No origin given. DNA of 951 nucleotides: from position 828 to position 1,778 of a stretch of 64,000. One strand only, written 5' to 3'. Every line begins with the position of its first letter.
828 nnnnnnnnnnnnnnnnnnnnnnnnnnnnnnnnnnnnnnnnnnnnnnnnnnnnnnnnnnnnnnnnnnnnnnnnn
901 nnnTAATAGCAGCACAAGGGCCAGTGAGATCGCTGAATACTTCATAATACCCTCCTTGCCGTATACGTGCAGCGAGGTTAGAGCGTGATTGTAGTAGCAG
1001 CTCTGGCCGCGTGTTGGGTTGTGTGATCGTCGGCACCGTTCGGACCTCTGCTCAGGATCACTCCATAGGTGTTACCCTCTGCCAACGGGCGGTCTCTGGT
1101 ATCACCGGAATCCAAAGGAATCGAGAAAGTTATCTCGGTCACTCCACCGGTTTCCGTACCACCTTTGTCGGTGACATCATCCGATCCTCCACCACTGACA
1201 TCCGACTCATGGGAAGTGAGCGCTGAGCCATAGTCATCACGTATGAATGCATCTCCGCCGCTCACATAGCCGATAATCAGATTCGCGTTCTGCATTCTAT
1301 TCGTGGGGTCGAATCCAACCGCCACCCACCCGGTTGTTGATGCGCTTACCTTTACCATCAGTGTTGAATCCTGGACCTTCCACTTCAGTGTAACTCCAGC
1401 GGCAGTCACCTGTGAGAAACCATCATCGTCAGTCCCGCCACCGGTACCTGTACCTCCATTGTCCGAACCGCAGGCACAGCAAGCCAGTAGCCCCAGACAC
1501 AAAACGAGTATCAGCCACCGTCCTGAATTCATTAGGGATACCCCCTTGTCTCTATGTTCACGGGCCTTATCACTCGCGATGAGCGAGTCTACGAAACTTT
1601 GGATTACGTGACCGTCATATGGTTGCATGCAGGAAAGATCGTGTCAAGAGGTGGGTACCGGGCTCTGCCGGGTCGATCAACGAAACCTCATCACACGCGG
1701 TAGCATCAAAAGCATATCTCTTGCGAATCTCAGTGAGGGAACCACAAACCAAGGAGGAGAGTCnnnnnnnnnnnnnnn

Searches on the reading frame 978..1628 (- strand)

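Call 19: search_protein_families(library=pfam, proteins=[window:978-1628:-], max_evalue=0.00001)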
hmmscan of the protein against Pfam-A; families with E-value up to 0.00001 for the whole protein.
window:978-1628:- (216 aa): 1 family
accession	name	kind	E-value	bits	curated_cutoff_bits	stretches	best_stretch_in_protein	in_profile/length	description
PF03351.22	DOMON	-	6e-21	75.4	32.7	1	79-194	5-123/124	DOMON domain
